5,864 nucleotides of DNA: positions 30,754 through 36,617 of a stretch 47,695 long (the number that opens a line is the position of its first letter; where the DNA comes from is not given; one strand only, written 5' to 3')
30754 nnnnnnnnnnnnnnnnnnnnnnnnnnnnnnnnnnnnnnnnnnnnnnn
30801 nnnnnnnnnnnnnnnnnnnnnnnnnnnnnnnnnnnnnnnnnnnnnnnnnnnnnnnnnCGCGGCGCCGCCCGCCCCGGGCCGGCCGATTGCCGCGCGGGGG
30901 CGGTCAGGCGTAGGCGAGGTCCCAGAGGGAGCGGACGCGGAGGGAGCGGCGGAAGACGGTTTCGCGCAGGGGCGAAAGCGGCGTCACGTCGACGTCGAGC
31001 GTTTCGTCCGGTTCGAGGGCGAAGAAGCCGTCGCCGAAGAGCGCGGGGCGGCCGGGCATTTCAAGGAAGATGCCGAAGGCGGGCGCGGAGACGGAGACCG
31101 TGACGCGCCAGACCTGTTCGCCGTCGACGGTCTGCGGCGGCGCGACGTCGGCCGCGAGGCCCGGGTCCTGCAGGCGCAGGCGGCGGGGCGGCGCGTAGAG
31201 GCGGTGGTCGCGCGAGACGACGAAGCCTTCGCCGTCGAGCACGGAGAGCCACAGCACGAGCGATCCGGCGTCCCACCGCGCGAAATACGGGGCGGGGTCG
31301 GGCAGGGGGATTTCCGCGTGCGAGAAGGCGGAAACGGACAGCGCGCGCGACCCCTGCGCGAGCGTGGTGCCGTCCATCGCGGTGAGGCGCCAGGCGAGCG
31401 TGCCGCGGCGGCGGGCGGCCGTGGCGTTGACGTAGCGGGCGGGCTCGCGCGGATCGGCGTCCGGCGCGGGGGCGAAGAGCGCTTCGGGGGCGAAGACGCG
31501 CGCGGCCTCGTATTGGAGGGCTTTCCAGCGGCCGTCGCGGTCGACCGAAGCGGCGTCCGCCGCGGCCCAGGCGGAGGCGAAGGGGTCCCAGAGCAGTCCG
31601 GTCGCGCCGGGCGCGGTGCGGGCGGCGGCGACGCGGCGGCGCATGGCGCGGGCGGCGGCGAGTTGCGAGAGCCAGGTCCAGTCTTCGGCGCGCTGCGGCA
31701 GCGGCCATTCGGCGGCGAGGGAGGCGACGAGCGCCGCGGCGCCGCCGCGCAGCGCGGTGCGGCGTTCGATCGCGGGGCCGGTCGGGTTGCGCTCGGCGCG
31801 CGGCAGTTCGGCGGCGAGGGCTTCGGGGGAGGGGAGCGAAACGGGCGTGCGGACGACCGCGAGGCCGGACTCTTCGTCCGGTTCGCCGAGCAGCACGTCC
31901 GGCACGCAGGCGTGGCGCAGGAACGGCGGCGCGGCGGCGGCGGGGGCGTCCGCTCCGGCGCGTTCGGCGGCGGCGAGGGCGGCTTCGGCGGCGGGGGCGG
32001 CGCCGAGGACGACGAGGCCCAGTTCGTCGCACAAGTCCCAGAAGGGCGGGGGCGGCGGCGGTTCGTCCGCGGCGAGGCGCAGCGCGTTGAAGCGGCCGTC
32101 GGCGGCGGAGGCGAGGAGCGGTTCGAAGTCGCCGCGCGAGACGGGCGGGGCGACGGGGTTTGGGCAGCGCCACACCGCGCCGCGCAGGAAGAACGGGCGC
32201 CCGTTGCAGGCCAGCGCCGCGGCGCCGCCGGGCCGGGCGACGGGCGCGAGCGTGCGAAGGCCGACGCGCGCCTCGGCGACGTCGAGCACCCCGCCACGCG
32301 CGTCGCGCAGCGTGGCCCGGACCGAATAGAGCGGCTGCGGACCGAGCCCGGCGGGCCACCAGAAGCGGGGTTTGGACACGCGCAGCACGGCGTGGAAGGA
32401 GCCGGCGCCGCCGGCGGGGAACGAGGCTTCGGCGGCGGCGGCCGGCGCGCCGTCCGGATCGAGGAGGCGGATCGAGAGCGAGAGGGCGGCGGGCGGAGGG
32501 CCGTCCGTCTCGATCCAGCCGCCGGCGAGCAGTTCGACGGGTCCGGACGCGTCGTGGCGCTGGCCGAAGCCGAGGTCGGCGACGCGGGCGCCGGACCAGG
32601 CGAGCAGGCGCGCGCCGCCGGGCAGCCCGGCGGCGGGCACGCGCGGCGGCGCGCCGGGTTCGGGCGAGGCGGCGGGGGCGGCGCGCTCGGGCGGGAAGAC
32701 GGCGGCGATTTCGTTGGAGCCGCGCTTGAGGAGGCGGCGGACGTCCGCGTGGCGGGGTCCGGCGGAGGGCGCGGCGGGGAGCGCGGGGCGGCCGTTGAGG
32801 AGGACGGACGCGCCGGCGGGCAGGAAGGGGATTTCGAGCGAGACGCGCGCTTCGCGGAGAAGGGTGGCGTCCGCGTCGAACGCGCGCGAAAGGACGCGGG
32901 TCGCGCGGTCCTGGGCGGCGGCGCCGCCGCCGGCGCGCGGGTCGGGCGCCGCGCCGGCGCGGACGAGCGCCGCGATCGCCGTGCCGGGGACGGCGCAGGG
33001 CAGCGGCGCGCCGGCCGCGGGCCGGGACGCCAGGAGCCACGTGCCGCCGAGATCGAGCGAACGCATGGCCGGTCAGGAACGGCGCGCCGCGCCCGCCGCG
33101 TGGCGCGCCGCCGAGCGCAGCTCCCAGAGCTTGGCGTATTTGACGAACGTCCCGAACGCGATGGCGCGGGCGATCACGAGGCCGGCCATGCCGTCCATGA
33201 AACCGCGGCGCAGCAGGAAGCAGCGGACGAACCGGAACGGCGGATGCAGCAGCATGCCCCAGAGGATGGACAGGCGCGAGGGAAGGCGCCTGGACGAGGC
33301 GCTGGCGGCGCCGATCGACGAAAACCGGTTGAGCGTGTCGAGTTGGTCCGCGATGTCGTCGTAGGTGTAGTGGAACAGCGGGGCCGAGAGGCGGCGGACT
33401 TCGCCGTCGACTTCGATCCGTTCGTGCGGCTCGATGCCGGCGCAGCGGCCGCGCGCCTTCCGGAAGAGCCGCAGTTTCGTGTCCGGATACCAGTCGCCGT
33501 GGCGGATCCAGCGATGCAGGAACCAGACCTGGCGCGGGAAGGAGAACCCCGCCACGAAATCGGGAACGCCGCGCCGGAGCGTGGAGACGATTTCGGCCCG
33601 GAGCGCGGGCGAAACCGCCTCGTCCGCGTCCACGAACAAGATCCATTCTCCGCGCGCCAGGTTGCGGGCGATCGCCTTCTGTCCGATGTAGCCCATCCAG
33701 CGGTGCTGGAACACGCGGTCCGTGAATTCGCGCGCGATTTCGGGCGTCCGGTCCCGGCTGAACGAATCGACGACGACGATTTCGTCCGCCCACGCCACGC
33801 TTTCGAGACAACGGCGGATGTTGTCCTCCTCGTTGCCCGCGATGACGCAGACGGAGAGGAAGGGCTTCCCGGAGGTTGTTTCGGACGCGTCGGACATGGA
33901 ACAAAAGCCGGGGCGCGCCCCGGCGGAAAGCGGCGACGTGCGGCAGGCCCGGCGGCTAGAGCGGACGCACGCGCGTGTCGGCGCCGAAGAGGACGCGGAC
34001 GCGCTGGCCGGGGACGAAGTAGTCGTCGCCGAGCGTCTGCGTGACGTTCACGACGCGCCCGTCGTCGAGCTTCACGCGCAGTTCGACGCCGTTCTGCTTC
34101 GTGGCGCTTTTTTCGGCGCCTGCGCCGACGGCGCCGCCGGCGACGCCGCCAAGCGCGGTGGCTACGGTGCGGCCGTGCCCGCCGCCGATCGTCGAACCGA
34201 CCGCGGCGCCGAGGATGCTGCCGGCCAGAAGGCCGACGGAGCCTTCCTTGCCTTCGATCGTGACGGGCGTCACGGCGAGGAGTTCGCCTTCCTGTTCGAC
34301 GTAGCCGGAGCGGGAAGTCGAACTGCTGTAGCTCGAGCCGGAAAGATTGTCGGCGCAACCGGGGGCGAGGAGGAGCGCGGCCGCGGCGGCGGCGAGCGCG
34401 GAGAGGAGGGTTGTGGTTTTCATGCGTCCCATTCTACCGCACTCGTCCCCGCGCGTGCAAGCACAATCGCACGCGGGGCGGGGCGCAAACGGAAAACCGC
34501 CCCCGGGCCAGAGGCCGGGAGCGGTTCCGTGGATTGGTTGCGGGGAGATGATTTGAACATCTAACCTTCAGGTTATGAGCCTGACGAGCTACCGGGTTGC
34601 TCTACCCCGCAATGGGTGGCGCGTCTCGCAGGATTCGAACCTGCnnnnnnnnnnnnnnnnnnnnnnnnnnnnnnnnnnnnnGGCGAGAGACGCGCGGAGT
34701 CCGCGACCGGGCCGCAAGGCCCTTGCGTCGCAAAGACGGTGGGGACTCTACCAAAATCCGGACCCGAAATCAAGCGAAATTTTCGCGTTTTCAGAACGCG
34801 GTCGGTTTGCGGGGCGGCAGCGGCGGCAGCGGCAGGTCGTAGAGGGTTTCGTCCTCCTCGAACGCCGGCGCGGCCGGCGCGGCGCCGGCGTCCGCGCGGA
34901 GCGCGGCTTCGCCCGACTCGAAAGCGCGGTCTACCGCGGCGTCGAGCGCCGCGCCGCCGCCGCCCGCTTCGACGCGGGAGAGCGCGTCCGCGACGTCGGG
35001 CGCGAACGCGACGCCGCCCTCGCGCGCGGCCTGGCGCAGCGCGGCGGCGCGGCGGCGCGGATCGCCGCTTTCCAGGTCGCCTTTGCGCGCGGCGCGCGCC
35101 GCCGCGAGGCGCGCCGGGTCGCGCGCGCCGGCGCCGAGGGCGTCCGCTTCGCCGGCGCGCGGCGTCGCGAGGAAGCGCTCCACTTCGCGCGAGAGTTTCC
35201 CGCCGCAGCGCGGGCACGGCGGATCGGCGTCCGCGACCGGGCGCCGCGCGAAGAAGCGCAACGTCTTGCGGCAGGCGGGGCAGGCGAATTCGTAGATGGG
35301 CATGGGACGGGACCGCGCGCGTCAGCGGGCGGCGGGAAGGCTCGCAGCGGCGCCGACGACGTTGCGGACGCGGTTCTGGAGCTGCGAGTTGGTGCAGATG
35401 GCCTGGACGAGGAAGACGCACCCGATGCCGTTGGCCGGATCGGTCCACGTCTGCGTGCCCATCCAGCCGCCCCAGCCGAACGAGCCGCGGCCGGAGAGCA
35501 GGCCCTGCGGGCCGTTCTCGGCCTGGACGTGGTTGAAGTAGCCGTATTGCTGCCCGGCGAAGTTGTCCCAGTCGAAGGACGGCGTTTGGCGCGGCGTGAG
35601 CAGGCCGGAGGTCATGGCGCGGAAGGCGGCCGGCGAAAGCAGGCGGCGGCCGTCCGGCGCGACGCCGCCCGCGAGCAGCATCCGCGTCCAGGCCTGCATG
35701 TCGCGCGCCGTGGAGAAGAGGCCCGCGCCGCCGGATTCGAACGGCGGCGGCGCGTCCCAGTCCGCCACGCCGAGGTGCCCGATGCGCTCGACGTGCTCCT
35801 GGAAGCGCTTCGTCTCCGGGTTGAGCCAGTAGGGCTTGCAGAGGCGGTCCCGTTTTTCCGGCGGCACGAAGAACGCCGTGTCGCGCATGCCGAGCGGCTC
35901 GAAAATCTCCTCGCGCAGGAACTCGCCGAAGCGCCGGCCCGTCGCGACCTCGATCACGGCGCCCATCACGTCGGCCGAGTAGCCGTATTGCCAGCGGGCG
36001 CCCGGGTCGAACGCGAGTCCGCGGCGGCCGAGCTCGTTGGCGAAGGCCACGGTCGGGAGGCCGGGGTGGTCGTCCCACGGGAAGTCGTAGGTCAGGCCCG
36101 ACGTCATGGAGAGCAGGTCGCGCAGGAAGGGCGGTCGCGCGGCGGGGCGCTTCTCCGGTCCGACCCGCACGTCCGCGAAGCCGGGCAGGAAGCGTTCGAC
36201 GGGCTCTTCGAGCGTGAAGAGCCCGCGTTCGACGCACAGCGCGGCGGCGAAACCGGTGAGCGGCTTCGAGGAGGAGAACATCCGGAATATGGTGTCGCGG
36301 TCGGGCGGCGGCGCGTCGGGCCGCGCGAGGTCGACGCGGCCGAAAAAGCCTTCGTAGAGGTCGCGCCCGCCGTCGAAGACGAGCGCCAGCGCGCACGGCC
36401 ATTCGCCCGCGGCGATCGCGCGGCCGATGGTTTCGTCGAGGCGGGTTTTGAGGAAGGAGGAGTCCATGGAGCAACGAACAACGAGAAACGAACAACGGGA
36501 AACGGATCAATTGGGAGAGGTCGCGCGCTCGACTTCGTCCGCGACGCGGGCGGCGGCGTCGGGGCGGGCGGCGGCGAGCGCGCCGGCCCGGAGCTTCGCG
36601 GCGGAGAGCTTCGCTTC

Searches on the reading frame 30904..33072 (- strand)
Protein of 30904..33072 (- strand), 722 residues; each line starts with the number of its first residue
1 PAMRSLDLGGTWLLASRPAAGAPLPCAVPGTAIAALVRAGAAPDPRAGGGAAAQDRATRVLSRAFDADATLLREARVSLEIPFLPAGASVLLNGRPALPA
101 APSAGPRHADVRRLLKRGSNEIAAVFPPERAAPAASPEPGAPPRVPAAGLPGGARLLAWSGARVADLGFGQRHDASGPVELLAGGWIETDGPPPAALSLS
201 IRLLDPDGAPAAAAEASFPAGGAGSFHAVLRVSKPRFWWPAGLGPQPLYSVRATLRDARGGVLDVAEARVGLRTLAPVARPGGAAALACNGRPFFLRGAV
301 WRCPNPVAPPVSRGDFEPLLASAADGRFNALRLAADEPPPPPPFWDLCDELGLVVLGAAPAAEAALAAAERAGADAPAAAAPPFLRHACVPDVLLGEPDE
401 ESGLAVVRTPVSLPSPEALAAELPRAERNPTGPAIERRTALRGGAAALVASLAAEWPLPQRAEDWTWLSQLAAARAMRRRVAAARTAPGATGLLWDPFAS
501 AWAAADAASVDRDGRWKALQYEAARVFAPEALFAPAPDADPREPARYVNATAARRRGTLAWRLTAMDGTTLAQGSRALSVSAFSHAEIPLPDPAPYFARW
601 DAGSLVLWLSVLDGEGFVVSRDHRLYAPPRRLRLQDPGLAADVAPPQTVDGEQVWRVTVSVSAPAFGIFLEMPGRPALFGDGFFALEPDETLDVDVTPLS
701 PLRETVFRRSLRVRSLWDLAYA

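Call 21: search_protein_families(library=pfam, proteins=[window:30904-33072:-], max_evalue=0.01)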
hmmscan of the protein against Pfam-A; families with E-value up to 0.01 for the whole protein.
window:30904-33072:- (722 aa): 4 families
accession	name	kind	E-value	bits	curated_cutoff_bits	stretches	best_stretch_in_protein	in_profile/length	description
PF17753.7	Ig_mannosidase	-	3.6e-10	39.8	22.6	1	634-718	1-80/81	Ig-fold domain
PF00703.27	Glyco_hydro_2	-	6.1e-09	37.1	23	1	187-273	26-109/109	Glycosyl hydrolases family 2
PF22666.2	Glyco_hydro_2_N2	-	5.9e-07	30.1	27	1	23-129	11-120/167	Glycosyl hydrolase 2 galactose-binding domain-like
PF17786.7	Mannosidase_ig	-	0.0035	18.3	23.4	0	548-629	8-89/91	Mannosidase Ig/CBM-like domain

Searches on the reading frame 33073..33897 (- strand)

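Call 21: search_protein_families(library=pfam, proteins=[window:33073-33897:-], max_evalue=0.01)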
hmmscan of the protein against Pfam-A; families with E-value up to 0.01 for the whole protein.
window:33073-33897:- (274 aa): 2 families
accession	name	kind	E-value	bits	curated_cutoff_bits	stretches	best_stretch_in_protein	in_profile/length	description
PF00535.33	Glycos_transf_2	-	1.3e-19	71.2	23.3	1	15-146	1-138/168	Glycosyl transferase family 2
PF13704.12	Glyco_tranf_2_4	-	0.0012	19.7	27.5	1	22-93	2-82/98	Glycosyl transferase family 2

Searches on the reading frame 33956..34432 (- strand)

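Call 21: search_protein_families(library=pfam, proteins=[window:33956-34432:-], max_evalue=0.01)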
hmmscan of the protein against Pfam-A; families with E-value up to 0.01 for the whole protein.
window:33956-34432:- (158 aa): 2 families
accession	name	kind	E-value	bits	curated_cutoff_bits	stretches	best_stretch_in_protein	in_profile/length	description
PF05433.20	Rick_17kDa_Anti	-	0.0001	22.6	24.2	1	67-105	2-41/43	Glycine zipper 2TM domain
PF13488.11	Gly-zipper_Omp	-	0.0017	18.6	25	1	66-108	1-44/46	Glycine zipper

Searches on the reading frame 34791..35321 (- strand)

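Call 21: search_protein_families(library=pfam, proteins=[window:34791-35321:-], max_evalue=0.01)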
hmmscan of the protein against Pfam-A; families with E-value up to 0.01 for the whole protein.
window:34791-35321:- (176 aa): 1 family
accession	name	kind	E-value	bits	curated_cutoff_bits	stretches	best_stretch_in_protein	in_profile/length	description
PF09723.15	Zn_ribbon_8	-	6e-10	39.4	34.4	1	7-45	1-39/41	Zinc ribbon domain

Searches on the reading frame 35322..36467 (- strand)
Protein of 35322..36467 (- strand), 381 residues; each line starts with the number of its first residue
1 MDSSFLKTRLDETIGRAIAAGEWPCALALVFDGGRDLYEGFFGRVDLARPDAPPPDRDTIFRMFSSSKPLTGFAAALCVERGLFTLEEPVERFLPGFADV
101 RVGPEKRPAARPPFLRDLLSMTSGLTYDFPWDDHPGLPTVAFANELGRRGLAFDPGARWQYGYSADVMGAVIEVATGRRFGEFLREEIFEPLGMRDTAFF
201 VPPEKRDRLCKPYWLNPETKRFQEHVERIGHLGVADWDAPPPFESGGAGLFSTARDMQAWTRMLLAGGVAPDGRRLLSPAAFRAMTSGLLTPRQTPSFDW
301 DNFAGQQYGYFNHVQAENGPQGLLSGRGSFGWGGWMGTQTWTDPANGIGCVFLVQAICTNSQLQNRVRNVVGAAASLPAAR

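Call 21: search_protein_families(library=pfam, proteins=[window:35322-36467:-], max_evalue=0.01)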
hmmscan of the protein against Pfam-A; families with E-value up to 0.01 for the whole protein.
window:35322-36467:- (381 aa): 1 family
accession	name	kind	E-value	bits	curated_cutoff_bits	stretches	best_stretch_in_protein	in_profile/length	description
PF00144.29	Beta-lactamase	-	3.9e-58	197.6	27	1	11-355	2-309/329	Beta-lactamase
